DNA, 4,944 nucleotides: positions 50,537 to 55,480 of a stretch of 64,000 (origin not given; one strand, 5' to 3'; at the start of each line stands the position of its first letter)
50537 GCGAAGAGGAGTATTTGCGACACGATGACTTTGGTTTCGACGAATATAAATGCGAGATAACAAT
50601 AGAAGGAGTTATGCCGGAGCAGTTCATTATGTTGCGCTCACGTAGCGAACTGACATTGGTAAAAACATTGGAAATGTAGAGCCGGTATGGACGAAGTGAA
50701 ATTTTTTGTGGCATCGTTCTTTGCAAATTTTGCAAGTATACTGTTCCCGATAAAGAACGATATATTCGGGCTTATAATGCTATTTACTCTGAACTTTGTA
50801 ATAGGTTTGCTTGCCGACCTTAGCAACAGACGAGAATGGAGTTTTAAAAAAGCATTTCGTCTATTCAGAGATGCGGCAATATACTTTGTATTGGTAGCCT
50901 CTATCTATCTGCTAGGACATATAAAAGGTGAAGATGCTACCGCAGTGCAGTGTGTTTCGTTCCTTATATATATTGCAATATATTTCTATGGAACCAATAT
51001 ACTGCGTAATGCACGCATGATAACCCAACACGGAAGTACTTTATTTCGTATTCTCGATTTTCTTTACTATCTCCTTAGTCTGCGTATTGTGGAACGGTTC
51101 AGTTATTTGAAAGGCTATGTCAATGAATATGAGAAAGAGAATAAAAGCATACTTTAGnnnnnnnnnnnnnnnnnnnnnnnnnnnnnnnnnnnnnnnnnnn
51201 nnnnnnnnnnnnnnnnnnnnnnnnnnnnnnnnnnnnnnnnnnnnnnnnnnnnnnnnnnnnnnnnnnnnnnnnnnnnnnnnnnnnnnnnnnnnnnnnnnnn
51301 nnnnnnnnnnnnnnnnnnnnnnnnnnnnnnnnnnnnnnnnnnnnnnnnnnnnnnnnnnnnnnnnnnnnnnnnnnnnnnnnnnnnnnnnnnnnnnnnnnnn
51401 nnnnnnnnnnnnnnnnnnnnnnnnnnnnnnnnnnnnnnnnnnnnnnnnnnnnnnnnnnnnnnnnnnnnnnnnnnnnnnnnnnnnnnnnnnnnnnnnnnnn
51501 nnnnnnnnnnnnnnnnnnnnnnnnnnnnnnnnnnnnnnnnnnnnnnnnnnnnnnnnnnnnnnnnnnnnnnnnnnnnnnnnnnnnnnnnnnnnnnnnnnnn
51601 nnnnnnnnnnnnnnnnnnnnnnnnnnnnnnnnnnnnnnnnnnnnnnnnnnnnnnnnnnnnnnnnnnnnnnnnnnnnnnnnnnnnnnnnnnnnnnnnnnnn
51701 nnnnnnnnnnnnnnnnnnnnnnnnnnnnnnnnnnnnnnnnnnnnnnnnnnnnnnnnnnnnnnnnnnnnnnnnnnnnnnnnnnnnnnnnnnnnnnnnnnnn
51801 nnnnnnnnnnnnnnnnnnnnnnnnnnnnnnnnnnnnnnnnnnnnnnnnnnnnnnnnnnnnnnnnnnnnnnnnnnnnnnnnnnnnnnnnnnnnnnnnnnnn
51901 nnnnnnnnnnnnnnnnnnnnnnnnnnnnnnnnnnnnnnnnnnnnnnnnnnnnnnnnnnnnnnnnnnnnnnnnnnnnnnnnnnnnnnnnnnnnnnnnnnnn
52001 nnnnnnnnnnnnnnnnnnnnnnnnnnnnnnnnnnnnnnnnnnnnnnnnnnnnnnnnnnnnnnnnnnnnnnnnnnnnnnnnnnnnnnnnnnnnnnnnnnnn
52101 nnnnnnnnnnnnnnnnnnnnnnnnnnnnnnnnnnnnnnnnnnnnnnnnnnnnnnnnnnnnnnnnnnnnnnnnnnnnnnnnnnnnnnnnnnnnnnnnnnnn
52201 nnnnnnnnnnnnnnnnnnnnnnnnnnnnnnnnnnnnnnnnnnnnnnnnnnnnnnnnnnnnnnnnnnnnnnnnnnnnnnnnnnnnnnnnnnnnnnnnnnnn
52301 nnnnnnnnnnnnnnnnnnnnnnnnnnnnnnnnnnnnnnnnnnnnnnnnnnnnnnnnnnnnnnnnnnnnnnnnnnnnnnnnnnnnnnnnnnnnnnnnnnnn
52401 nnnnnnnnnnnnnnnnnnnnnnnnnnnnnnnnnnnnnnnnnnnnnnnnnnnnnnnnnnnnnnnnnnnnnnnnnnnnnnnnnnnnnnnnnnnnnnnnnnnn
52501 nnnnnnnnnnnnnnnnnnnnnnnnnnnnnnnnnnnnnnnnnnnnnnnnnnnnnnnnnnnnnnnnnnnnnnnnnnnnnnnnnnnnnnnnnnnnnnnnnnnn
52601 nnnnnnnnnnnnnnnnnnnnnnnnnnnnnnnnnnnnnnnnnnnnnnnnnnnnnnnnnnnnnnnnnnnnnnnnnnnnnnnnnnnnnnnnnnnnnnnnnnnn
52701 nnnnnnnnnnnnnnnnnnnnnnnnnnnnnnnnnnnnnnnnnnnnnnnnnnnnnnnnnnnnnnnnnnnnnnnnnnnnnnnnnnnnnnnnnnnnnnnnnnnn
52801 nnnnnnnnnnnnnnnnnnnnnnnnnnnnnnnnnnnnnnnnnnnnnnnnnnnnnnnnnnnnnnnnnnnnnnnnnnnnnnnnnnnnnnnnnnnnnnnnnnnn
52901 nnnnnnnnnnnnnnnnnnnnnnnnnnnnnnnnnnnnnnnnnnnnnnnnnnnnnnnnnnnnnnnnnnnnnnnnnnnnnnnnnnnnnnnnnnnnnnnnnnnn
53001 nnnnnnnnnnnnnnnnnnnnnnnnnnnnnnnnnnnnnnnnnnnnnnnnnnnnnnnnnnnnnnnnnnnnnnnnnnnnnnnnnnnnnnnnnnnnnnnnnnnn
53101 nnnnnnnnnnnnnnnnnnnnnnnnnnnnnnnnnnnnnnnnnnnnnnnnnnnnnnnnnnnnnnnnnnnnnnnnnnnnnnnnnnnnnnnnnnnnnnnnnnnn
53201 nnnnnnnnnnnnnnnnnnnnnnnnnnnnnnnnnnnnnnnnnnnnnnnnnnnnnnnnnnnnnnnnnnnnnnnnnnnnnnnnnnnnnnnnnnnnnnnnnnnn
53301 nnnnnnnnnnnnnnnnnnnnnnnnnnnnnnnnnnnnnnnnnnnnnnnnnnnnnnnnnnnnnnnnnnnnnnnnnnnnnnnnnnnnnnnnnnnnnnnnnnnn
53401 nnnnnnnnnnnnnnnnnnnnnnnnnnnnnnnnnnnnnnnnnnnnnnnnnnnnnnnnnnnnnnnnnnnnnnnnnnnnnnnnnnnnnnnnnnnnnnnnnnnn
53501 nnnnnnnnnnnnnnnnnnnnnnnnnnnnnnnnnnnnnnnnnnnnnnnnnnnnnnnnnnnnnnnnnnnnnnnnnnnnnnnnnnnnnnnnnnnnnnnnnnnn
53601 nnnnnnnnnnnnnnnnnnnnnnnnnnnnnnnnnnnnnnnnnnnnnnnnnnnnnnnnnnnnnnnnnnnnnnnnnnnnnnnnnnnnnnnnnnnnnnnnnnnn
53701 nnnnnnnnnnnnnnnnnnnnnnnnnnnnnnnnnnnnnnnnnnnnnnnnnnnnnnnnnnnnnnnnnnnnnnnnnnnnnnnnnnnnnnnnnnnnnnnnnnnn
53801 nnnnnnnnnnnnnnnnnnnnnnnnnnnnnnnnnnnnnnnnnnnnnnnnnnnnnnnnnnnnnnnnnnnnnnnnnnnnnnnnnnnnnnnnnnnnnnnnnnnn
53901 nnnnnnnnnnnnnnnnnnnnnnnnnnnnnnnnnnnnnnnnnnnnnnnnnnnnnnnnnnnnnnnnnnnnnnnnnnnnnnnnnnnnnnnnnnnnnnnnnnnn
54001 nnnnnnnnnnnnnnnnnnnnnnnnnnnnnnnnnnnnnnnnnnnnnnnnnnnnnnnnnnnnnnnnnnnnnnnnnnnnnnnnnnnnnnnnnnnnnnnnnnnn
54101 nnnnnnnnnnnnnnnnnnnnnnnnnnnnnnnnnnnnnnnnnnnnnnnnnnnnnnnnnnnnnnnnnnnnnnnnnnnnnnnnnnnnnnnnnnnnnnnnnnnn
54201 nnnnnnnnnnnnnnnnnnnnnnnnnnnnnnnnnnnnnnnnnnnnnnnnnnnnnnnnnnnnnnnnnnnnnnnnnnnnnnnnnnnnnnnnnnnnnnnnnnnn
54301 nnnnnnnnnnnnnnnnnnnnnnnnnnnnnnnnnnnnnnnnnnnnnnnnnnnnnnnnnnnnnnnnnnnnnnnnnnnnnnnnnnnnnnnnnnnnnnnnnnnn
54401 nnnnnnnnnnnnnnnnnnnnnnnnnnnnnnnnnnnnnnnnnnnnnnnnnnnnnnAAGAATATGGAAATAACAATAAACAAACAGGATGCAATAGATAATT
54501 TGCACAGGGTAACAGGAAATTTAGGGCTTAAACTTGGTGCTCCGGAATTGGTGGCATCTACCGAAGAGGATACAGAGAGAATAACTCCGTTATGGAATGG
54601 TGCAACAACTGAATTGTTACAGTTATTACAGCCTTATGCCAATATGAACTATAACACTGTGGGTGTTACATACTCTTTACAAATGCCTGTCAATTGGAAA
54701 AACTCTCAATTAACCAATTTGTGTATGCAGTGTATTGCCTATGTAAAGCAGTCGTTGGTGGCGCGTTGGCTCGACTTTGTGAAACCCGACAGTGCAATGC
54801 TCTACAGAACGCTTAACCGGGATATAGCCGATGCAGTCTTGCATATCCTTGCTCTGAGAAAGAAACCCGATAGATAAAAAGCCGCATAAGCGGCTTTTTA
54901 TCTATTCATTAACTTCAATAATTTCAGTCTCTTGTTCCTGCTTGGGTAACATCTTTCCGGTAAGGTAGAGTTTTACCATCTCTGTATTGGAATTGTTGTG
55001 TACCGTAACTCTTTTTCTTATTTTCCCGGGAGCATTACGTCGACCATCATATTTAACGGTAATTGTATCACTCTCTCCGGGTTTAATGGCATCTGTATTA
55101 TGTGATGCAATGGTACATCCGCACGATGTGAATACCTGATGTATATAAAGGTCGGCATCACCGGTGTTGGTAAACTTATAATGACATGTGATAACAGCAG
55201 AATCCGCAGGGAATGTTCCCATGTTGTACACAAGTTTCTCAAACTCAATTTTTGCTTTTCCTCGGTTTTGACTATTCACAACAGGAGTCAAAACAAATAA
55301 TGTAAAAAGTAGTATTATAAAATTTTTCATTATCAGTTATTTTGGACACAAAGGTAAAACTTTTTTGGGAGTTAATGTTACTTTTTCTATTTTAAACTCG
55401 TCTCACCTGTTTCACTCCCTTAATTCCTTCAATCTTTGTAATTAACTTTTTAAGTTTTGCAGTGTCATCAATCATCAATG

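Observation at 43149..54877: Compact phage head/packaging/lysis island with no integrase, tail, replication or lysogeny genes: candidate GTA-like, capsid-forming-satellite-like or domesticated capsid system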

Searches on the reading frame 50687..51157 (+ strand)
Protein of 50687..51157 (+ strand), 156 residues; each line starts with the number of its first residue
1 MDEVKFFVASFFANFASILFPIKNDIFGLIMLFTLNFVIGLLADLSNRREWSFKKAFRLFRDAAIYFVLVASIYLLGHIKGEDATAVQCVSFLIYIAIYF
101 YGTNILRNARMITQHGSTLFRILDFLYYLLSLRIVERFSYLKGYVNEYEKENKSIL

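Call 3: search_protein_families(library=pfam, proteins=[window:50687-51157:+], max_evalue=0.01)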
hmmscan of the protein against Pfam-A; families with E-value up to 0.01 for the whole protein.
window:50687-51157:+ (156 aa): 2 families
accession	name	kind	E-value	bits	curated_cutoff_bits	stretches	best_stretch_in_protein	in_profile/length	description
PF05105.17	Phage_holin_4_1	-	0.00063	20.2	22.2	1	26-107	14-94/116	Bacteriophage holin family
PF00032.22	Cytochrom_B_C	-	0.0037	17.9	20.7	1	11-100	16-102/102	Cytochrome b(C-terminal)/b6/petD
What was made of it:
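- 50687..51157 (+): Holin-like membrane protein. Phage_holin_4_1, E 6e-4, below the curated cut-off (call 3).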

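Call 4: search_protein_families(library=phrogs, proteins=[window:50687-51157:+], max_evalue=0.01)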
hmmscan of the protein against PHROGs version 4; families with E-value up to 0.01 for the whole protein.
window:50687-51157:+ (156 aa): 1 family
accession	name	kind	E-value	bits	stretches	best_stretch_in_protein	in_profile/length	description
phrog_15037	-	unknown function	3.3e-09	37.4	1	2-123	11-134/167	-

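Call 95: search_protein_families(library=padloc, proteins=[window:50687-51157:+], max_evalue=0.01)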
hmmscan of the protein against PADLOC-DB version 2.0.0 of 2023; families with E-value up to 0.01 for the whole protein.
window:50687-51157:+ (156 aa): 0 families

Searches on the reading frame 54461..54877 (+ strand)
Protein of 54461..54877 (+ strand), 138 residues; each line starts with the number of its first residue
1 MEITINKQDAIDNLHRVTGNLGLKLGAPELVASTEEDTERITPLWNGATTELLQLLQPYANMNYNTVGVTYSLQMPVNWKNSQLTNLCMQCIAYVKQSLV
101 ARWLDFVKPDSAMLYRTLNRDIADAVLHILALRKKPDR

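Call 5: search_protein_families(library=pfam, proteins=[window:54461-54877:+], max_evalue=0.01)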
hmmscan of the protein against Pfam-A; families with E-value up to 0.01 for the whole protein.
window:54461-54877:+ (138 aa): 0 families

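Call 6: search_protein_families(library=phrogs, proteins=[window:54461-54877:+], max_evalue=0.01)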
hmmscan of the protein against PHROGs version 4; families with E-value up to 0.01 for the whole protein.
window:54461-54877:+ (138 aa): 2 families
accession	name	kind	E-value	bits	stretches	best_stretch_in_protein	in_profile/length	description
phrog_35482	-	unknown function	0.00023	21.9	1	2-138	5-147/173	-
phrog_19255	-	unknown function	0.0057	17.3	0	35-138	52-167/173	-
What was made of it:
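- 54461..54877 (+): 138-aa third paralog of the phrog_19255 family. Weak PHROG hits (call 6).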

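Call 93: search_protein_families(library=pfam, proteins=[window:54461-54877:+], max_evalue=0.01)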
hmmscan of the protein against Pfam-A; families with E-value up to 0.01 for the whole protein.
window:54461-54877:+ (138 aa): 0 families

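Call 95: search_protein_families(library=padloc, proteins=[window:54461-54877:+], max_evalue=0.01)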
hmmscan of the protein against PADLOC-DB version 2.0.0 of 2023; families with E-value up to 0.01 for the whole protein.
window:54461-54877:+ (138 aa): 0 families

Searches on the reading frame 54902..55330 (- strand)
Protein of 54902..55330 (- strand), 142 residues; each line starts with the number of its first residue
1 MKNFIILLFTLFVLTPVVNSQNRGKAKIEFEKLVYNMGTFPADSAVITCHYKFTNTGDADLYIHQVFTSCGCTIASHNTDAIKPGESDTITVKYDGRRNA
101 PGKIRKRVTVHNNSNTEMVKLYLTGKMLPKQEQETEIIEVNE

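Call 5: search_protein_families(library=pfam, proteins=[window:54902-55330:-], max_evalue=0.01)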
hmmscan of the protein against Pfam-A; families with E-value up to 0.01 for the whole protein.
window:54902-55330:- (142 aa): 3 families
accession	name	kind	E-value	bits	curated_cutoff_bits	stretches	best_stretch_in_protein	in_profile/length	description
PF07610.17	DUF1573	-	1.6e-25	89.4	26.1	1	28-126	1-97/98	Protein of unknown function (DUF1573)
PF22544.2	HYDIN_VesB_CFA65-like_Ig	-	2.7e-14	53.6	25.5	1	26-126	1-100/100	HYDIN/CFA65/VesB-like, Ig-like domain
PF16353.11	LacZ_4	-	0.0039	17.9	27.3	1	47-118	3-72/87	Beta-galactosidase, domain 4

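Call 6: search_protein_families(library=phrogs, proteins=[window:54902-55330:-], max_evalue=0.01)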
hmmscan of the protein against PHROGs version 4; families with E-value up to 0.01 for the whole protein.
window:54902-55330:- (142 aa): 0 families
